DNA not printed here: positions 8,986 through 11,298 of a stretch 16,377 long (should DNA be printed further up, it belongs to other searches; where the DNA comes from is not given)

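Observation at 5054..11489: Stressosome-type locus with two different RsbR sensors and no sigma-factor output in cis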

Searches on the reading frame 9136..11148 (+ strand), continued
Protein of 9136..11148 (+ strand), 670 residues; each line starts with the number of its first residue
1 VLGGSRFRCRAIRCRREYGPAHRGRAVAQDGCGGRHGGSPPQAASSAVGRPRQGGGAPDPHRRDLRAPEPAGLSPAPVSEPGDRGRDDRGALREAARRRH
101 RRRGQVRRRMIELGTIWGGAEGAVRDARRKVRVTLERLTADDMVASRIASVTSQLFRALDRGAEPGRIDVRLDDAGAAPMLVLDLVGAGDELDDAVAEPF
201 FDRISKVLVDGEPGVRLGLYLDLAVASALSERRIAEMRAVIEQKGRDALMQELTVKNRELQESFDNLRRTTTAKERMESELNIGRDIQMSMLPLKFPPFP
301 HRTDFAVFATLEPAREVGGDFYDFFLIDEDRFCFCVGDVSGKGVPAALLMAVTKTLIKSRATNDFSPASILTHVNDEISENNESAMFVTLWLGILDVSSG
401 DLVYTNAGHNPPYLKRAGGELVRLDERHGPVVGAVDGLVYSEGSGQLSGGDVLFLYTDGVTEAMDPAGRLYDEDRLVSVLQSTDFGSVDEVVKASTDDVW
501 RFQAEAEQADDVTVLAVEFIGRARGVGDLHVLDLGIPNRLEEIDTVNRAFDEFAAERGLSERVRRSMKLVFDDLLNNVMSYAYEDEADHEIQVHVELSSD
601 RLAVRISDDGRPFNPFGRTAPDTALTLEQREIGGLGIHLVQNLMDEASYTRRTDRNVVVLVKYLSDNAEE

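Call 20: find_encoding_contigs(protein=P0080, flank=10000, max_places=2)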
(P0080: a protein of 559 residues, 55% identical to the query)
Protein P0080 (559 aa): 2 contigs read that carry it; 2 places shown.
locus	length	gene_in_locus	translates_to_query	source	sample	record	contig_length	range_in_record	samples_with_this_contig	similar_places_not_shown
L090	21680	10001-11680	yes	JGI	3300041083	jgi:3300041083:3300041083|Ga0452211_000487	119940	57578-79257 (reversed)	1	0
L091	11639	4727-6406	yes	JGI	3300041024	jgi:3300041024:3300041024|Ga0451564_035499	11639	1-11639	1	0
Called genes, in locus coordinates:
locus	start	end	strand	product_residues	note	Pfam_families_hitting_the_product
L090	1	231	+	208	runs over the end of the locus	PF04955:HupE_UreJ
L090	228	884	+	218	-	PF20122:DUF6512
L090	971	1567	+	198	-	-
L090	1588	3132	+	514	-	PF01471:PG_binding_1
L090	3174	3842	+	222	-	PF00005:ABC_tran, PF02463:SMC_N (faint), PF13304:AAA_21 (faint)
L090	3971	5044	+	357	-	PF02687:FtsX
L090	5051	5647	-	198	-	-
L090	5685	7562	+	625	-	PF02743:dCache_1 (weak), PF00672:HAMP, PF01740:STAS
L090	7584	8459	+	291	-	PF11563:Protoglobin, PF01740:STAS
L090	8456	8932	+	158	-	PF01740:STAS (weak)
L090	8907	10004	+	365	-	PF13581:HATPase_c_2, PF02518:HATPase_c, PF07228:SpoIIE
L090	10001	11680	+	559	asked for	PF07228:SpoIIE, PF13581:HATPase_c_2, PF02518:HATPase_c (weak)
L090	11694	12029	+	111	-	PF01740:STAS, PF13466:STAS_2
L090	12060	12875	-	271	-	-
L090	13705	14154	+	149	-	-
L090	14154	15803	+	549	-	PF18920:DUF5671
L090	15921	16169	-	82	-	-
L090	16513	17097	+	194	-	PF14219:DUF4328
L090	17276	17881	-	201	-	PF00578:AhpC-TSA, PF08534:Redoxin, PF13098:Thioredoxin_2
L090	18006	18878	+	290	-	PF00561:Abhydrolase_1, PF12146:Hydrolase_4, PF12697:Abhydrolase_6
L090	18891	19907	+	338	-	PF01936:NYN, PF12872:OST-HTH (faint)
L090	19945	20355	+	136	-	-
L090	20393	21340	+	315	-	PF12710:HAD (faint)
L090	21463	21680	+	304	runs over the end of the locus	PF18741:MTES_1575 (weak)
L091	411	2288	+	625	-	PF02743:dCache_1 (weak), PF13466:STAS_2 (faint), PF00672:HAMP, PF01740:STAS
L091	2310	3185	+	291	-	PF11563:Protoglobin, PF01740:STAS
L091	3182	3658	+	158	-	PF01740:STAS (weak)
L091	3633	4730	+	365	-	PF13581:HATPase_c_2, PF02518:HATPase_c, PF07228:SpoIIE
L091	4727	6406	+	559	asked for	PF07228:SpoIIE, PF13581:HATPase_c_2, PF02518:HATPase_c (weak)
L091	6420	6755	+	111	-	PF01740:STAS, PF13466:STAS_2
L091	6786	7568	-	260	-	-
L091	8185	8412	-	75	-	PF01455:HupF_HypC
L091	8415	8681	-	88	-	PF01155:HypA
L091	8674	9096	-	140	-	PF01750:HycI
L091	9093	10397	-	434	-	PF00374:NiFeSe_Hases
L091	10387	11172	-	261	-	PF01058:Oxidored_q6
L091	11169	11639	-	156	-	?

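Call 21: list_cluster_members(proteins=[P0001, P0003, P0006, P0009, P0010, P0021, P0099, P0114, P0034, P0039])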
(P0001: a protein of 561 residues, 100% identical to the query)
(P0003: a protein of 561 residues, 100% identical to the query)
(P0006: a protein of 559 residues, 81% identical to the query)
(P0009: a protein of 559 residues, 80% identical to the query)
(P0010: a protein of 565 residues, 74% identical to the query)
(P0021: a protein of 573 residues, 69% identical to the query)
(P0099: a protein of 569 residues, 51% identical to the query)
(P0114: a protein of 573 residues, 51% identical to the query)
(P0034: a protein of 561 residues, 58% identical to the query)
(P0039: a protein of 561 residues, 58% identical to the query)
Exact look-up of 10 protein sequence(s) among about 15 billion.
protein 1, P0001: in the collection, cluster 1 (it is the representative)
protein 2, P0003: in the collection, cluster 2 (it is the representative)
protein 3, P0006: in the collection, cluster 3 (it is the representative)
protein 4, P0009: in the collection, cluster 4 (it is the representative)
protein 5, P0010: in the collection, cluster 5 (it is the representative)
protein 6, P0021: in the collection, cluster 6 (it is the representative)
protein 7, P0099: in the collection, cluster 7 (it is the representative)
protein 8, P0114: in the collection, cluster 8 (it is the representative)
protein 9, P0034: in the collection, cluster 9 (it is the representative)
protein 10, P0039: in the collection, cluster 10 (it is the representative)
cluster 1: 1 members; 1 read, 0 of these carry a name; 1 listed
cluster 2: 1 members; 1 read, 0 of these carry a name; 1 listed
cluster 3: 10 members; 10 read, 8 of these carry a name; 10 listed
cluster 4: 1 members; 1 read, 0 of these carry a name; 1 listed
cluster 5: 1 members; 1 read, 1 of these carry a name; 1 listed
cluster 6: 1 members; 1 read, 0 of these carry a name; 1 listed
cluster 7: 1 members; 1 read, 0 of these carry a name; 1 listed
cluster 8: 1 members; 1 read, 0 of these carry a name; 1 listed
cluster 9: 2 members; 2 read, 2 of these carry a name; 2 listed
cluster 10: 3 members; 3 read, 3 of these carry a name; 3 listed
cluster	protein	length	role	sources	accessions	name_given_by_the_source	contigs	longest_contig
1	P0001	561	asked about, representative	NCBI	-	-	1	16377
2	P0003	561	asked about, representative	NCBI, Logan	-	-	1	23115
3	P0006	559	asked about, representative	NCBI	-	-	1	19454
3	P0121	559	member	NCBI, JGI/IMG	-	sigma-B regulation protein RsbU (phosphoserine phosphatase)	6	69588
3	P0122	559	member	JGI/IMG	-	sigma-B regulation protein RsbU (phosphoserine phosphatase)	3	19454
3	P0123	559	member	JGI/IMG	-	sigma-B regulation protein RsbU (phosphoserine phosphatase)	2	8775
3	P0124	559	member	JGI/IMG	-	sigma-B regulation protein RsbU (phosphoserine phosphatase)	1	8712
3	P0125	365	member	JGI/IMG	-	sigma-B regulation protein RsbU (phosphoserine phosphatase)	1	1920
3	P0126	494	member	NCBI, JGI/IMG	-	serine phosphatase RsbU (regulator of sigma subunit)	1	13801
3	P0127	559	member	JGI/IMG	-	sigma-B regulation protein RsbU (phosphoserine phosphatase)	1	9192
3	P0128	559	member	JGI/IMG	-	sigma-B regulation protein RsbU (phosphoserine phosphatase)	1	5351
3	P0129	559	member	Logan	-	-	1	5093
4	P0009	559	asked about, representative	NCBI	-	-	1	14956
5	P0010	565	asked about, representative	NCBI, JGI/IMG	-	sigma-B regulation protein RsbU (phosphoserine phosphatase)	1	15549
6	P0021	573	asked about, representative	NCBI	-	-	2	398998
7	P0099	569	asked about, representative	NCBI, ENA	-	-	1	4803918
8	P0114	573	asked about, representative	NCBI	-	-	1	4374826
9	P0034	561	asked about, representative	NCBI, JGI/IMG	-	sigma-B regulation protein RsbU (phosphoserine phosphatase)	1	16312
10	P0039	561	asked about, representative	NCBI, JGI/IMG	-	sigma-B regulation protein RsbU (phosphoserine phosphatase)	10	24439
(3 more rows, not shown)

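Call 28: search_solved_structures(query=window:9463-11148:+, max_evalue=0.001)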
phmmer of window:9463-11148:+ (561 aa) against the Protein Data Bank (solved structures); distinct sequences matched with E-value up to 0.001: 8.
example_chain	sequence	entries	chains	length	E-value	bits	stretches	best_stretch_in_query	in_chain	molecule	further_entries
3eq2_A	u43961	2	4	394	1.6e-21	79.9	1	127-366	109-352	Probable two-component response regulator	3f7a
3es2_A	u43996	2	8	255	1.2e-19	73.6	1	167-367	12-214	Probable two-component response regulator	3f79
3ke6_A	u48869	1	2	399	1.4e-14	56.9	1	199-491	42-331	Protein Rv1364c/MT1410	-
6m36_A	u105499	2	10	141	5.2e-09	38.5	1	423-556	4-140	Serine-protein kinase RsbW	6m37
5mqh_A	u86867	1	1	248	3.3e-07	32.6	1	207-407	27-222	Serine phosphatase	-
3t91_A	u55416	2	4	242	5e-07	32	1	206-407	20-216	Stage II sporulation protein E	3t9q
5ucg_A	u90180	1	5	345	1.7e-06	30.2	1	208-357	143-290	Stage II sporulation protein E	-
6k4e_A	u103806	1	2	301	2.7e-05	26.3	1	147-410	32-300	Putative serine phosphatase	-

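Call 32: find_encoding_contigs(protein=P0082, flank=10000, max_places=2)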
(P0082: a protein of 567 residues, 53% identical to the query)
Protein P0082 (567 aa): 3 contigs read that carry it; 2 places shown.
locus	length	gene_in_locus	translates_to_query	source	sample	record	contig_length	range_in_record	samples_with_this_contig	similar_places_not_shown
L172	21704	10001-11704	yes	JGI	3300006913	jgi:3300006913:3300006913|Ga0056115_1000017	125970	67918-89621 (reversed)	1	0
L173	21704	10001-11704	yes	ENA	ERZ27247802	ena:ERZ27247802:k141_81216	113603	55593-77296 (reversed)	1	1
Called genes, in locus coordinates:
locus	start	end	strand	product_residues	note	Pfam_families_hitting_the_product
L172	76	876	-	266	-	PF00142:Fer4_NifH (faint), PF01656:CbiA, PF02374:ArsA_ATPase (faint), PF09140:MipZ (faint), PF10609:ParA, PF13614:AAA_31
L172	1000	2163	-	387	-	PF00465:Fe-ADH, PF13685:Fe-ADH_2, PF25137:ADH_Fe_C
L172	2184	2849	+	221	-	PF06041:DUF924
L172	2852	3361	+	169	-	-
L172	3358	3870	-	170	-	PF00293:NUDIX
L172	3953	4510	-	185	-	PF03886:ABC_trans_aux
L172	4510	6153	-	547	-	PF02470:MlaD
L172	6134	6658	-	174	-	PF04403:PqiA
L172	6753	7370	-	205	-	PF04403:PqiA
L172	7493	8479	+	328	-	PF11563:Protoglobin, PF01740:STAS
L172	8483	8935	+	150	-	-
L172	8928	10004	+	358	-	PF13581:HATPase_c_2, PF02518:HATPase_c, PF07228:SpoIIE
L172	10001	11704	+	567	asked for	PF07228:SpoIIE, PF13581:HATPase_c_2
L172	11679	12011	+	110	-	PF01740:STAS, PF13466:STAS_2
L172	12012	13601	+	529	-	PF02690:Na_Pi_cotrans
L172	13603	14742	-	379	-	PF00989:PAS (weak), PF08448:PAS_4, PF13426:PAS_9, PF08447:PAS_3, PF08448:PAS_4, PF13426:PAS_9, PF08447:PAS_3, PF01740:STAS, +1 more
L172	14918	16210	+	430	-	PF00994:MoCF_biosynth, PF02464:CinA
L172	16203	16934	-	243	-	PF02798:GST_N, PF13417:GST_N_3, PF13409:GST_N_2, PF17172:GST_N_4 (weak), PF00043:GST_C (weak), PF14497:GST_C_3 (weak), PF13410:GST_C_2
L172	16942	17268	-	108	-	-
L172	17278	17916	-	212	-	PF01243:PNPOx_N, PF10590:PNP_phzG_C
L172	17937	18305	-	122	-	-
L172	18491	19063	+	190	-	PF00583:Acetyltransf_1, PF13508:Acetyltransf_7, PF13673:Acetyltransf_10 (weak)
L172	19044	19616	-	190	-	PF13590:DUF4136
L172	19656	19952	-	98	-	-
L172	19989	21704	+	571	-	PF01019:G_glu_transpept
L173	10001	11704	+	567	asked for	PF07228:SpoIIE, PF13581:HATPase_c_2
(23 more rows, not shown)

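Call 33: find_encoding_contigs(protein=P0101, flank=10000, max_places=2)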
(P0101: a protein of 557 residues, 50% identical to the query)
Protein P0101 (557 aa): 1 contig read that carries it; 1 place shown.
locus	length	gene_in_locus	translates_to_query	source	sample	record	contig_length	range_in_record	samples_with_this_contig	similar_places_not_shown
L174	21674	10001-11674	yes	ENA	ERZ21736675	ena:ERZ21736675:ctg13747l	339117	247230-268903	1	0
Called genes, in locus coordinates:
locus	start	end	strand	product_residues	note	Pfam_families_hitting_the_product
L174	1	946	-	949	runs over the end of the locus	PF16819:DUF5074 (faint), PF07494:Reg_prop (weak), PF07495:Y_Y_Y, PF07730:HisKA_3, PF02518:HATPase_c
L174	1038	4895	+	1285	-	-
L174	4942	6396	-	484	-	PF00743:FMO-like, PF01266:DAO (faint), PF01593:Amino_oxidase (weak), PF07992:Pyr_redox_2, PF13434:Lys_Orn_oxgnase (faint), PF13450:NAD_binding_8, PF13454:NAD_binding_9 (faint), PF13738:Pyr_redox_3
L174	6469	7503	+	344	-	PF12625:Arabinose_bd, PF00165:HTH_AraC (faint), PF12833:HTH_18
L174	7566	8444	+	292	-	PF00561:Abhydrolase_1, PF12146:Hydrolase_4, PF12697:Abhydrolase_6, PF03096:Ndr (weak)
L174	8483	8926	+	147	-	PF01740:STAS (weak)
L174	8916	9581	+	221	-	PF13581:HATPase_c_2, PF02518:HATPase_c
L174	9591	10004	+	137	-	PF07228:SpoIIE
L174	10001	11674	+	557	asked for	PF07228:SpoIIE, PF13581:HATPase_c_2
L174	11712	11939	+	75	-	PF01740:STAS (weak)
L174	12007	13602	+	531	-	PF02690:Na_Pi_cotrans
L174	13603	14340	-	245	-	PF00989:PAS, PF08448:PAS_4, PF13426:PAS_9, PF08447:PAS_3, PF01740:STAS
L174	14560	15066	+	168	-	-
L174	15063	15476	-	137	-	PF22691:Thiolase_C_1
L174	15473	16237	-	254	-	-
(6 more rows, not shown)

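Call 34: find_encoding_contigs(protein=P0039, flank=10000, max_places=4)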
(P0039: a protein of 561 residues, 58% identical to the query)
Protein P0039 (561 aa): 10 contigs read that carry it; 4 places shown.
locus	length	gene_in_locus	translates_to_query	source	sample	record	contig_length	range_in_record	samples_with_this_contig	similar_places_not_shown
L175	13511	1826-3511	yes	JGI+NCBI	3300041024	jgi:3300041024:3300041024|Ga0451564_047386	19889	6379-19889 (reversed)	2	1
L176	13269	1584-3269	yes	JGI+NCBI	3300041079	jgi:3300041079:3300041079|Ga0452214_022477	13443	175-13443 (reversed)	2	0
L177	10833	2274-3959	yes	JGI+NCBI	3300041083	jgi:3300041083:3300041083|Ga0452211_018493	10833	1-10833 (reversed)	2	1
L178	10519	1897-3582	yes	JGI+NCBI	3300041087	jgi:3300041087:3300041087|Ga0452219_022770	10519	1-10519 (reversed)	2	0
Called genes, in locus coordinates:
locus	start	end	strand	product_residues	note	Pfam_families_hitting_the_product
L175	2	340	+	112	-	?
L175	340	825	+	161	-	PF01740:STAS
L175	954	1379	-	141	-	-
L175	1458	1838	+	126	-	PF07228:SpoIIE (weak)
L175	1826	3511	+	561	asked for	PF02518:HATPase_c (faint), PF07228:SpoIIE, PF13581:HATPase_c_2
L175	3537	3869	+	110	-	PF01740:STAS, PF13466:STAS_2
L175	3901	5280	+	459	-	PF00520:Ion_trans, PF07885:Ion_trans_2, PF00027:cNMP_binding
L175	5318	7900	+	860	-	PF01636:APH, PF19974:TCAD9, PF25969:NUDT9_N, PF00293:NUDIX (weak)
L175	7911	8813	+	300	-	PF00459:Inositol_P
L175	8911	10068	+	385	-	PF02254:TrkA_N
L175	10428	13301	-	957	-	PF00069:Pkinase, PF07714:PK_Tyr_Ser-Thr, PF03781:FGE-sulfatase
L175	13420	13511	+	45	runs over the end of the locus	-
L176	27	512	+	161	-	PF01740:STAS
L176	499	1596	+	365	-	PF13581:HATPase_c_2, PF02518:HATPase_c, PF07228:SpoIIE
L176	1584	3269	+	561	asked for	PF02518:HATPase_c (faint), PF07228:SpoIIE, PF13581:HATPase_c_2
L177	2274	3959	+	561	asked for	PF02518:HATPase_c (faint), PF07228:SpoIIE, PF13581:HATPase_c_2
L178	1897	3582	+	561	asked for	PF02518:HATPase_c (faint), PF07228:SpoIIE, PF13581:HATPase_c_2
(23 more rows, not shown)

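Call 54: find_encoding_contigs(protein=P0088, flank=10000, max_places=2)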
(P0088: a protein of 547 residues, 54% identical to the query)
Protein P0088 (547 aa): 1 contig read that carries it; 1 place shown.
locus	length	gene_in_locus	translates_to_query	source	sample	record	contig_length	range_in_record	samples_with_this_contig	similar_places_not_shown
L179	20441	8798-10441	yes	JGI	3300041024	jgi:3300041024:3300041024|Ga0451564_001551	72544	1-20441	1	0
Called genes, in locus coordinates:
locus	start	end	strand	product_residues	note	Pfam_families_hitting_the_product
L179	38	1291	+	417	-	PF00909:Ammonium_transp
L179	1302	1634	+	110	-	PF00543:P-II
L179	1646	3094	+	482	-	PF03951:Gln-synt_N, PF00120:Gln-synt_C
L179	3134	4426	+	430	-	PF01145:Band_7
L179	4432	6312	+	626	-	PF02743:dCache_1 (weak), PF00672:HAMP, PF01740:STAS (weak)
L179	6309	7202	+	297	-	PF11563:Protoglobin, PF01740:STAS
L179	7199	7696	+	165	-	PF01740:STAS (weak)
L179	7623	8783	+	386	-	PF13581:HATPase_c_2, PF02518:HATPase_c, PF07228:SpoIIE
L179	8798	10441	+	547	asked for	PF07228:SpoIIE, PF13581:HATPase_c_2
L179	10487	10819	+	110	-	PF01740:STAS, PF13466:STAS_2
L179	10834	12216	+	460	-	PF00520:Ion_trans, PF07885:Ion_trans_2, PF00027:cNMP_binding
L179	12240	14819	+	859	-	PF01636:APH (weak), PF19974:TCAD9, PF25969:NUDT9_N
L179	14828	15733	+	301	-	PF00459:Inositol_P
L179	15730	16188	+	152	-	-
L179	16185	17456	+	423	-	PF01590:GAF, PF13185:GAF_2, PF07228:SpoIIE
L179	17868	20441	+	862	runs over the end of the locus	PF00930:DPPIV_N, PF00326:Peptidase_S9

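Call 66: search_protein_families(library=pfam, alignment_id=A6, max_evalue=0.0001)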
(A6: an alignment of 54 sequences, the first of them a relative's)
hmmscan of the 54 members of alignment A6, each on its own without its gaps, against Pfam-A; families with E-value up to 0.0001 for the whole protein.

A. member 1, L007:2775-3566:+ (263 aa): 1 family
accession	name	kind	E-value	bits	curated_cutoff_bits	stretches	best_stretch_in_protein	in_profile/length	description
PF00909.26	Ammonium_transp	-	1.3e-75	255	23.2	1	11-250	1-240/399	Ammonium Transporter Family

B. families by the number of members that match (of 54 scanned): 58 families (the first 25 are shown)
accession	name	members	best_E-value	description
PF13328.12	HD_4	3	4e-21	HD domain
PF00440.29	TetR_N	3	4.5e-12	Bacterial regulatory proteins, tetR family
PF03976.20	PPK2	2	3.3e-108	Polyphosphate kinase 2 (PPK2)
PF02091.20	tRNA-synt_2e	1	4.2e-135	Glycyl-tRNA synthetase alpha subunit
PF00909.26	Ammonium_transp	1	1.3e-75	Ammonium Transporter Family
PF02219.23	MTHFR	1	1.4e-68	Methylenetetrahydrofolate reductase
PF10726.14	DUF2518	1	2.1e-64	Protein of function (DUF2518)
PF02826.25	2-Hacid_dh_C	1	1.3e-55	D-isomer specific 2-hydroxyacid dehydrogenase, NAD binding domain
PF00106.31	adh_short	1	5.8e-55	short chain dehydrogenase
PF13561.12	adh_short_C2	1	1.5e-54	Enoyl-(Acyl carrier protein) reductase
PF02589.21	LUD_dom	1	1.2e-46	LUD domain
PF02390.23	Methyltransf_4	1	1.2e-45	Putative methyltransferase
PF00572.24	Ribosomal_L13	1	1.2e-44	Ribosomal protein L13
PF00455.28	DeoRC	1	2.8e-44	DeoR C terminal sensor domain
PF00768.25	Peptidase_S11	1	4.8e-43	D-alanyl-D-alanine carboxypeptidase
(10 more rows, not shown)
